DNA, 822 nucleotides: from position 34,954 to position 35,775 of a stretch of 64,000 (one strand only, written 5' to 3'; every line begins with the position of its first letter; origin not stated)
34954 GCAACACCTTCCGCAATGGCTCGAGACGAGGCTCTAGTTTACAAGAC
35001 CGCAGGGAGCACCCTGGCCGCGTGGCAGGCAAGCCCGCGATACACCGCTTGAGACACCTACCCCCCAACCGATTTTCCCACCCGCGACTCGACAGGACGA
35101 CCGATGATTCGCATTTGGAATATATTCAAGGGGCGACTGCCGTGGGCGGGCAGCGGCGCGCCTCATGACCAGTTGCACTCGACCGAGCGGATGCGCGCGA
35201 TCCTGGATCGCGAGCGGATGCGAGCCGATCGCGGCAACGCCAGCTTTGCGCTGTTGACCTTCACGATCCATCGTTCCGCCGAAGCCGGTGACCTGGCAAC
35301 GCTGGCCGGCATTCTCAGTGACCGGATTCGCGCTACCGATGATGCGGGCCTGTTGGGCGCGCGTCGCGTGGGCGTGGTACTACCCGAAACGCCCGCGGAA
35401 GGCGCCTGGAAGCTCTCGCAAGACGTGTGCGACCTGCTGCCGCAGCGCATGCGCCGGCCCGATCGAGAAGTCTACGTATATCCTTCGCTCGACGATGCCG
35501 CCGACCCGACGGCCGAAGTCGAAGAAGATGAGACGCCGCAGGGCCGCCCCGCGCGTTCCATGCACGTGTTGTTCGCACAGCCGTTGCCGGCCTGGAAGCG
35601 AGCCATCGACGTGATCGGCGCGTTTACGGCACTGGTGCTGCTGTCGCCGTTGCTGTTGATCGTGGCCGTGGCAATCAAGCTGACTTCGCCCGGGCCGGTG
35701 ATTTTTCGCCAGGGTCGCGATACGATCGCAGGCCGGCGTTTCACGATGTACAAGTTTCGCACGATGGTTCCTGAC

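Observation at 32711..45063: Complete Wzx/Wzy-type exopolysaccharide locus ending in a dedicated diguanylate cyclase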

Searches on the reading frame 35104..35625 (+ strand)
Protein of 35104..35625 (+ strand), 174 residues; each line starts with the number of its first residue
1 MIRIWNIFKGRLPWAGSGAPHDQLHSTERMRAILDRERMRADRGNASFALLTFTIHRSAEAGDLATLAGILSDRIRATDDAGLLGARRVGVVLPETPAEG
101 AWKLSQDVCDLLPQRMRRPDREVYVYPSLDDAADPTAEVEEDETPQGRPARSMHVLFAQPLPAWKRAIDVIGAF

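Call 7: search_protein_families(library=pfam, proteins=[window:35104-35601:+], max_evalue=10)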
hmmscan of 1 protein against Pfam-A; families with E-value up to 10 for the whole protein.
seq(166 aa): 2 families
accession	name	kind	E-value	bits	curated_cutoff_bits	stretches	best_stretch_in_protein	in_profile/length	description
PF04579.17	Keratin_matx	-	0.12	13.1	27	1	88-138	25-74/96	Keratin, high-sulphur matrix protein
PF22794.1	jr-ZPR1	-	0.3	11.5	27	1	34-77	3-46/125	ZPR1 jelly-roll domain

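Call 8: find_homologous_proteins(query=window:35104-35625:+, max_evalue=0.001)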
Query seq(174 aa) (174 aa): 9 proteins with E <= 0.001 among 407 candidates.
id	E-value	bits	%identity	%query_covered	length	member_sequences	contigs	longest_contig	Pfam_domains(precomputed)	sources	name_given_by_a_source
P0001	1.4e-50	189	83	61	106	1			-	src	-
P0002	2.1e-49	186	53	99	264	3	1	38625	PF02397.23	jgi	jgi:hypothetical protein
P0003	2.5e-40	156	54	86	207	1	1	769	-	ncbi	-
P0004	2.6e-35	140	78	51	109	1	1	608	-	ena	-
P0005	8.9e-33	131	64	57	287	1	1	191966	PF02397.23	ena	-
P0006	2.9e-29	120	51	74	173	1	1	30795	-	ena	-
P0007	1.6e-26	111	46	83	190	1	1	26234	-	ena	-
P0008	3.6e-25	107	52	61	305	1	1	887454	PF02397.23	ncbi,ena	-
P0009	3.0e-22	97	51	61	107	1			-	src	-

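Call 14: find_encoding_contigs(protein=P0008, flank=10000, max_places=3)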
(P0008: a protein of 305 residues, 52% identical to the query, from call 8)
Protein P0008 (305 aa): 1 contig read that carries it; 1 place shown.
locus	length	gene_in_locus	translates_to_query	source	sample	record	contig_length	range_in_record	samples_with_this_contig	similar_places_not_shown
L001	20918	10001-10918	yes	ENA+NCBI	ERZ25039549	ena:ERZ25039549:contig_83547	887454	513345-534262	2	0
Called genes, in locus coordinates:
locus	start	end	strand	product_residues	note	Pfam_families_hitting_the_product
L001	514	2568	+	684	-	-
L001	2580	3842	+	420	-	PF02563:Poly_export, PF10531:SLBB, PF22461:SLBB_2 (weak)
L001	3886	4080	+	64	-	-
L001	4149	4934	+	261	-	PF02563:Poly_export, PF10531:SLBB (weak)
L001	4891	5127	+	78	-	-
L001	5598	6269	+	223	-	-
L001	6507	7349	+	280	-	-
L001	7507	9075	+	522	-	PF02706:Wzz (weak)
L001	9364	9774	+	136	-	-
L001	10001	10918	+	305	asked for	PF02397:Bac_transf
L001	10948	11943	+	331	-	PF01522:Polysacc_deac_1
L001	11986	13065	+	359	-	-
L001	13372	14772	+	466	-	PF04932:Wzy_C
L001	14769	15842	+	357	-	PF00535:Glycos_transf_2, PF10111:Glyco_tranf_2_2, PF13641:Glyco_tranf_2_3, PF13632:Glyco_trans_2_3 (faint)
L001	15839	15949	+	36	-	-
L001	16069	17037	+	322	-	PF00534:Glycos_transf_1, PF13692:Glyco_trans_1_4, PF13524:Glyco_trans_1_2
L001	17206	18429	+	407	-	PF00534:Glycos_transf_1, PF13692:Glyco_trans_1_4, PF13524:Glyco_trans_1_2 (weak)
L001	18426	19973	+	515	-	PF03808:Glyco_tran_WecG, PF00989:PAS (weak), PF08448:PAS_4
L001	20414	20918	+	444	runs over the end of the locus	-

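Call 15: find_encoding_contigs(protein=P0005, flank=10000, max_places=3)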
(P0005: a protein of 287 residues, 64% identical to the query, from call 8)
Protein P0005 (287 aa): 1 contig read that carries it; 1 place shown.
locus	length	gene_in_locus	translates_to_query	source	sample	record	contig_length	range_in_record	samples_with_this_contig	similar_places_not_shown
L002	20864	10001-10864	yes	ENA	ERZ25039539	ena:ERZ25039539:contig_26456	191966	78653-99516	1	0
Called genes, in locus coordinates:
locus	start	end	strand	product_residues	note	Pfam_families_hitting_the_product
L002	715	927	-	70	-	-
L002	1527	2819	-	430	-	-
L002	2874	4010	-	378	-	PF03815:LCCL, PF08642:Rxt3 (weak)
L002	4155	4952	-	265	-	-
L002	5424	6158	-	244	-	-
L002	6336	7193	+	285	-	-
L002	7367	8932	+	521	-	PF02706:Wzz (weak), PF13807:GNVR (faint)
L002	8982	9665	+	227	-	PF10609:ParA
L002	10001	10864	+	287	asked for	PF02397:Bac_transf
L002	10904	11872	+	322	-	PF01522:Polysacc_deac_1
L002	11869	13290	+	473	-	-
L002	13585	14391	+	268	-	PF13480:Acetyltransf_6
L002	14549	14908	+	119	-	-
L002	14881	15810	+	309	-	PF04932:Wzy_C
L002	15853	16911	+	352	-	PF13641:Glyco_tranf_2_3, PF00535:Glycos_transf_2, PF10111:Glyco_tranf_2_2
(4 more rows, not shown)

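Call 19: predict_structure(alignment_id=A1)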
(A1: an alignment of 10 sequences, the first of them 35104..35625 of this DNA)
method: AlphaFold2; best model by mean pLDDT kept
length: 174 residues; sequences in the alignment: 10
mean_pLDDT: 72.4   pTM: 0.61
mean pLDDT of the five models: 72.4, 71.9, 71.8, 71.4, 70.6
residues with pLDDT >= 90: 62; 70-90: 44; 50-70: 16; < 50: 52
segments of 3 or more residues with pLDDT < 50: 1-3, 5-13, 15-18, 131-150, 152-159, 167-174
pLDDT, mean of each block of 10 residues (from residue 1): 41 46 84 91 88 89 88 89 91 91 93 90 83 44 41 46 49 38
secondary structure, 60 per line:
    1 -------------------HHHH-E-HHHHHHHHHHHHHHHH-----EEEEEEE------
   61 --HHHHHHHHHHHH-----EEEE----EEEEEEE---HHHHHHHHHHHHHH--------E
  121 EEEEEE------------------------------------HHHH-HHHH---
elements in order: H20-23 H27-42 E48-54 H63-74 E80-83 E88-94 H98-111 E120-126 H163-166 H168-171

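Call 20: search_protein_representatives(alignment_id=A1)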
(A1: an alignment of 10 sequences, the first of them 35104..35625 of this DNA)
Query: 10 sequences, 239 profile positions. Proteins with E-value up to 0.001 (for the whole library): 9720; up to 1e-10: 1584; up to 1e-30: 271. The best 150 are listed.
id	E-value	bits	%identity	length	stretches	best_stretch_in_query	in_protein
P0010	1.1e-79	283.6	-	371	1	3-236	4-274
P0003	4.5e-78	278.2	-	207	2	1-177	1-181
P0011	2.3e-71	256.3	-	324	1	40-233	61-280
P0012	3.1e-68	246.0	-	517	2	24-237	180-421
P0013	6.2e-66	238.5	-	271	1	21-209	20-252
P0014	3.2e-63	229.6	-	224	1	2-190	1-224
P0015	3.0e-61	223.1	-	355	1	17-237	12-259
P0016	1.1e-59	218.1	-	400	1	24-237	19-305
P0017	1.4e-56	207.9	-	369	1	20-236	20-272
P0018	1.5e-56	207.8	-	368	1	4-237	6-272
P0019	2.2e-56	207.2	-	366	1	25-236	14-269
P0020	3.1e-55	203.5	-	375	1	6-237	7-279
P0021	5.4e-55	202.7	-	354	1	12-237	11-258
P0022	1.9e-54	200.9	-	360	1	9-236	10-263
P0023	4.0e-54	199.8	-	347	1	2-237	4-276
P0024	5.3e-54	199.4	-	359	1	21-237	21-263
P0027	1.4e-52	194.7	-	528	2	14-235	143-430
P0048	2.6e-47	177.5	-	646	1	14-237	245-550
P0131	1.8e-38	148.6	-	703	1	17-236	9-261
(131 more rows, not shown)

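Call 24: find_related_loci(query=A1, collection=genome_contigs, flank=10000)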
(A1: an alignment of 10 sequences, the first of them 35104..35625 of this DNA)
Query A1 (174 aa) in genome_contigs; peptide patterns used: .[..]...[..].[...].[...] (x = any residue, [..] = any of these).
62 stretches matched a pattern; 6 encode a relative of the query (tblastn E <= 1e-3); 6 distinct loci.
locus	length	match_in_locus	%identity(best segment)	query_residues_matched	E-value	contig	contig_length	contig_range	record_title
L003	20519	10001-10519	55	1-173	2e-56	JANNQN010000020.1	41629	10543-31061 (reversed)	MAG: Planctomycetia bacterium isolate SOY_31_metabat_442_sub SOY_31_k141_2047715, whole genome shotgun sequence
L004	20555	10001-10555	52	1-173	3e-52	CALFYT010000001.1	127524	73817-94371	MAG TPA_asm: uncultured Planctomycetaceae bacterium isolate SRR7515930_bin.114_CONCOCT_v1.1_MAG genome assembly, contig:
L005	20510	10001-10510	47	20-171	9e-43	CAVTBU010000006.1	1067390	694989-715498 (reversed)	MAG: Pirellulales bacterium isolate MFD02416.bin.1.42 genome assembly, contig: contig_18111, whole genome shotgun sequen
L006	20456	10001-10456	38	48-173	3e-26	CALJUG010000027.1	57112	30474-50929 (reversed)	MAG TPA_asm: uncultured bacterium isolate SRR7515932_bin.73_CONCOCT_v1.1_MAG genome assembly, contig: ERZ869940.238, who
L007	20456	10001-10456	38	48-173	3e-26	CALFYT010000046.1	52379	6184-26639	MAG TPA_asm: uncultured Planctomycetaceae bacterium isolate SRR7515930_bin.114_CONCOCT_v1.1_MAG genome assembly, contig:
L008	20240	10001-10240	51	24-102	6e-17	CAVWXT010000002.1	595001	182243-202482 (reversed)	MAG: uncultured Planctomycetaceae bacterium isolate MFD03726.bin.2.145 genome assembly, contig: contig_20366, whole geno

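Call 87: list_cluster_members(proteins=[P0008, P0010, P0015, P0018, P0012, P0048, P0131])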
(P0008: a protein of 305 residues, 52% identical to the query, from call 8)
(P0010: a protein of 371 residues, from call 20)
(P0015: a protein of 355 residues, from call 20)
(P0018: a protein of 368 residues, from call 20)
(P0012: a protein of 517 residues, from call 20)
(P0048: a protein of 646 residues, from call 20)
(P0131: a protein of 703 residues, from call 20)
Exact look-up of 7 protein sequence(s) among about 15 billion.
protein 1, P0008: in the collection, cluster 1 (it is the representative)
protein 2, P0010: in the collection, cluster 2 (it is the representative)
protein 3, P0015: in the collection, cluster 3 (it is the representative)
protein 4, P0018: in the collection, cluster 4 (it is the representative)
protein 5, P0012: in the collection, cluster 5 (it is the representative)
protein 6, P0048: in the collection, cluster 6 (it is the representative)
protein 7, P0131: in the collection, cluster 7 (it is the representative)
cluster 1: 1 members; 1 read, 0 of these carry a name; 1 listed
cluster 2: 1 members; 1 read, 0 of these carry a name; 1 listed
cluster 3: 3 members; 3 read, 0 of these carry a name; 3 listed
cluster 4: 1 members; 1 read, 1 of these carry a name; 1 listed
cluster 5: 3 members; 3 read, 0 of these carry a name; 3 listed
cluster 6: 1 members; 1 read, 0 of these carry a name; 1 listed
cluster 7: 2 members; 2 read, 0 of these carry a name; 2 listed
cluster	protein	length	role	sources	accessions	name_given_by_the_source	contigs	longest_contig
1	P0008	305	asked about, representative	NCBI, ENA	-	-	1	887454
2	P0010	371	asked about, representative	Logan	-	-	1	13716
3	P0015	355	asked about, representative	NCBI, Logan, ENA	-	-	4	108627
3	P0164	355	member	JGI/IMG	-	-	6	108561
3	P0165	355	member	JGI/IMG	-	-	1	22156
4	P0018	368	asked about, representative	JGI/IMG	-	lipopolysaccharide/colanic/teichoic acid biosynthesis glycosyltransferase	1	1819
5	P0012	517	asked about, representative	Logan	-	-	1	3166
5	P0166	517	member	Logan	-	-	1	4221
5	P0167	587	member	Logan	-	-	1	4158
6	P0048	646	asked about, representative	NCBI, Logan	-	-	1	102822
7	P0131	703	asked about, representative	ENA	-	-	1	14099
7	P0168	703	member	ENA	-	-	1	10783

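Call 88: find_encoding_contigs(protein=P0015, flank=10000, max_places=2)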
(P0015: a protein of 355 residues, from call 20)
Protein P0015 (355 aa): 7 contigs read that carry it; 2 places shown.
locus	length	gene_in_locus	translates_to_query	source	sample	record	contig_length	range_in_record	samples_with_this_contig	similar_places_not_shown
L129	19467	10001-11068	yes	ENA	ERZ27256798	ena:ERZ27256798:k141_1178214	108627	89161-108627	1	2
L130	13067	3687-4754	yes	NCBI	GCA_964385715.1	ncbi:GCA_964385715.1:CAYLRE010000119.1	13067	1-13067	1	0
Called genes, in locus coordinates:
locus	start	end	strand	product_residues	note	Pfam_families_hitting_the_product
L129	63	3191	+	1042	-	PF23500:DUF7133, PF13646:HEAT_2 (faint), PF00034:Cytochrom_C (faint)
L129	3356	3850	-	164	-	PF13646:HEAT_2 (weak), PF02985:HEAT (faint), PF13646:HEAT_2 (weak)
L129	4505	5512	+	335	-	-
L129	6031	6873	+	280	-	-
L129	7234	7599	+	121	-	-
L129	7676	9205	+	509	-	PF02706:Wzz (weak), PF13807:GNVR (weak)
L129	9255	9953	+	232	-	-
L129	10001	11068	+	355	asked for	PF02397:Bac_transf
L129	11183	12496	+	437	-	-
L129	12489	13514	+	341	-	-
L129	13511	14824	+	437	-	PF04932:Wzy_C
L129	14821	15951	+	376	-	PF13480:Acetyltransf_6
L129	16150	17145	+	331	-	PF01522:Polysacc_deac_1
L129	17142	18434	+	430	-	PF13439:Glyco_transf_4, PF13579:Glyco_trans_4_4, PF00534:Glycos_transf_1, PF13692:Glyco_trans_1_4, PF13524:Glyco_trans_1_2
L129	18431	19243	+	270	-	PF13489:Methyltransf_23 (weak)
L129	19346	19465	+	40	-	?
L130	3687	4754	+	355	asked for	PF02397:Bac_transf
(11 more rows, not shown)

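Call 89: find_encoding_contigs(protein=P0048, flank=10000, max_places=2)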
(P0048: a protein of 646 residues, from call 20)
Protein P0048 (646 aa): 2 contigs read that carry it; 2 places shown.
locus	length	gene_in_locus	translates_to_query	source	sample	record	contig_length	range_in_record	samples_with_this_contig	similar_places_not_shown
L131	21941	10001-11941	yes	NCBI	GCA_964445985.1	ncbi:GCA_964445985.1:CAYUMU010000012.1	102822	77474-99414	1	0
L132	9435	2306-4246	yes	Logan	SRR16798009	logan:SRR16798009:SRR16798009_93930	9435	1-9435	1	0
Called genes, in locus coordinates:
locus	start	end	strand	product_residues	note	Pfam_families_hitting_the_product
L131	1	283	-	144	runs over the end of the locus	PF00572:Ribosomal_L13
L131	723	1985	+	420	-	PF05222:AlaDh_PNT_N, PF01262:AlaDh_PNT_C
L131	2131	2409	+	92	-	PF12769:PNTB_4TM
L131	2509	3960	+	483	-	PF02233:PNTB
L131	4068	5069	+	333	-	PF09234:DUF1963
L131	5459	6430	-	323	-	PF07963:N_methyl, PF07596:SBP_bac_10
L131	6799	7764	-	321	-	PF07963:N_methyl, PF07596:SBP_bac_10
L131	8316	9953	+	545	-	-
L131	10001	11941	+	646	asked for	PF02397:Bac_transf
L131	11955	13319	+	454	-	PF01943:Polysacc_synt (weak), PF13440:Polysacc_synt_3 (weak)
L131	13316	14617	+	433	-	PF04932:Wzy_C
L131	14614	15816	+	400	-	PF13579:Glyco_trans_4_4, PF13439:Glyco_transf_4 (weak), PF20706:GT4-conflict, PF00534:Glycos_transf_1, PF13692:Glyco_trans_1_4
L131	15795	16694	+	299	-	PF03808:Glyco_tran_WecG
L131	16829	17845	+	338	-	PF01073:3Beta_HSD, PF01370:Epimerase, PF05368:NmrA (weak), PF13460:NAD_binding_10 (weak), PF16363:GDP_Man_Dehyd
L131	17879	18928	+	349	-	PF13641:Glyco_tranf_2_3 (weak), PF00535:Glycos_transf_2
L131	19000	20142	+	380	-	PF01073:3Beta_HSD, PF01370:Epimerase, PF07993:NAD_binding_4 (faint), PF16363:GDP_Man_Dehyd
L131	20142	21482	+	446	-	PF03721:UDPG_MGDP_dh_N, PF00984:UDPG_MGDP_dh, PF03720:UDPG_MGDP_dh_C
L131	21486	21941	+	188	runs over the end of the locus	PF00908:dTDP_sugar_isom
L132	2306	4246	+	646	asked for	PF02397:Bac_transf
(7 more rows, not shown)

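Call 90: find_encoding_contigs(protein=P0131, flank=10000, max_places=1)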
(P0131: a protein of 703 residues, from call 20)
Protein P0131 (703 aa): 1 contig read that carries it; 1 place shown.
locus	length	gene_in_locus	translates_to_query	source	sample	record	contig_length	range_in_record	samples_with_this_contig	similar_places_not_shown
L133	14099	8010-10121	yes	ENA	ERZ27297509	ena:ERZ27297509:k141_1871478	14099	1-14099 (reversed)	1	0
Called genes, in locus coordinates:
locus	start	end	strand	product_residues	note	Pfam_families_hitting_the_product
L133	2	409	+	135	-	?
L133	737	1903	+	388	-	PF25840:Ulvan_lyase_N (faint)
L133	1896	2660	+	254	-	PF03808:Glyco_tran_WecG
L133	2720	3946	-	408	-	PF00534:Glycos_transf_1 (weak), PF13692:Glyco_trans_1_4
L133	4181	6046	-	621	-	PF00486:Trans_reg_C, PF13191:AAA_16, PF13401:AAA_22 (faint)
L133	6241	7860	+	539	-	-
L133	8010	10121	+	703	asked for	PF02397:Bac_transf, PF01522:Polysacc_deac_1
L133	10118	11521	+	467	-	-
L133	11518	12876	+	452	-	PF04932:Wzy_C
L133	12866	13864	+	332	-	PF13641:Glyco_tranf_2_3, PF00535:Glycos_transf_2, PF10111:Glyco_tranf_2_2 (faint)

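Call 91: find_encoding_contigs(protein=P0020, flank=10000, max_places=1)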
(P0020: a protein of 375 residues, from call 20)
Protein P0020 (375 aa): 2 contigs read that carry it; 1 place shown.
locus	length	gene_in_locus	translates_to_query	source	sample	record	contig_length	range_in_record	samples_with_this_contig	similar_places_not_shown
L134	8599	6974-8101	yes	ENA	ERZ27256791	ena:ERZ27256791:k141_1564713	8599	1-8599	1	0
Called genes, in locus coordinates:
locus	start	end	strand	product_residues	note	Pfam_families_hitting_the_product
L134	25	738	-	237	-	PF01596:Methyltransf_3, PF08704:GCD14 (weak), PF13578:Methyltransf_24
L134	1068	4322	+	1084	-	PF08241:Methyltransf_11 (weak), PF13649:Methyltransf_25, PF01011:PQQ (faint), PF13360:PQQ_2, PF13570:Beta-prop_ACSF4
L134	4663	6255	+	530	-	PF13807:GNVR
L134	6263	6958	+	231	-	PF10609:ParA (weak)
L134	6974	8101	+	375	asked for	PF02397:Bac_transf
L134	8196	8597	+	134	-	?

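Call 92: find_encoding_contigs(protein=P0024, flank=10000, max_places=1)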
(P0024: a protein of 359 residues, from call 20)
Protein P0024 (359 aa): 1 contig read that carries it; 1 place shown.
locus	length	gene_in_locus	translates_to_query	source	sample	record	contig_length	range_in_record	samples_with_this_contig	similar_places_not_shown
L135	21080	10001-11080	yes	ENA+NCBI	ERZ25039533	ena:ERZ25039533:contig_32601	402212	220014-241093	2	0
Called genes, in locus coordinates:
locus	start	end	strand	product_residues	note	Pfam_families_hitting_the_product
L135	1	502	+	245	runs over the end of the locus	-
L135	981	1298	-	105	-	-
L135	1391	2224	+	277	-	PF02563:Poly_export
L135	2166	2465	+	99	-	-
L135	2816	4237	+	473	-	PF00753:Lactamase_B, PF00581:Rhodanese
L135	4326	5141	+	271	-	PF01925:TauE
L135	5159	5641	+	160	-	PF04143:Sulf_transp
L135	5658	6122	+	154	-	PF20398:DUF6691, PF04143:Sulf_transp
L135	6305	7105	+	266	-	-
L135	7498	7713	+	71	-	-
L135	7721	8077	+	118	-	-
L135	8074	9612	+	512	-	-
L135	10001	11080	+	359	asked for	PF02397:Bac_transf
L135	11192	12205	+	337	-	PF01522:Polysacc_deac_1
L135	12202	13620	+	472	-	-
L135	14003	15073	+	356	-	-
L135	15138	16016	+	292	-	PF20706:GT4-conflict, PF00534:Glycos_transf_1, PF13692:Glyco_trans_1_4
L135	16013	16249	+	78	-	-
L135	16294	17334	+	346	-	PF01073:3Beta_HSD, PF01370:Epimerase, PF04321:RmlD_sub_bind, PF07993:NAD_binding_4 (faint), PF13460:NAD_binding_10 (weak), PF16363:GDP_Man_Dehyd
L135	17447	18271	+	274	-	PF03808:Glyco_tran_WecG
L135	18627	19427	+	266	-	PF00534:Glycos_transf_1, PF13692:Glyco_trans_1_4, PF13524:Glyco_trans_1_2 (weak)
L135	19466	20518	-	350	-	PF08240:ADH_N, PF16912:Glu_dehyd_C, PF00107:ADH_zinc_N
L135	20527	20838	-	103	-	-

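Call 93: find_encoding_contigs(protein=P0027, flank=10000, max_places=1)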
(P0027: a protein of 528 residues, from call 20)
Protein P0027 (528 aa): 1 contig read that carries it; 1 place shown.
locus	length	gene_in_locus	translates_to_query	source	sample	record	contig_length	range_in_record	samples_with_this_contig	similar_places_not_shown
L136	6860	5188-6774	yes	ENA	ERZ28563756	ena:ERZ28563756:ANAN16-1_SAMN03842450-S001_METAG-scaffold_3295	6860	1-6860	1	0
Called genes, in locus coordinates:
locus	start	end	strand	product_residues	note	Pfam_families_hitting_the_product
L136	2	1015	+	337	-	?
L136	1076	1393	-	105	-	PF03091:CutA1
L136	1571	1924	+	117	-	-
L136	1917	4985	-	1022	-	-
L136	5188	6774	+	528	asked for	PF02397:Bac_transf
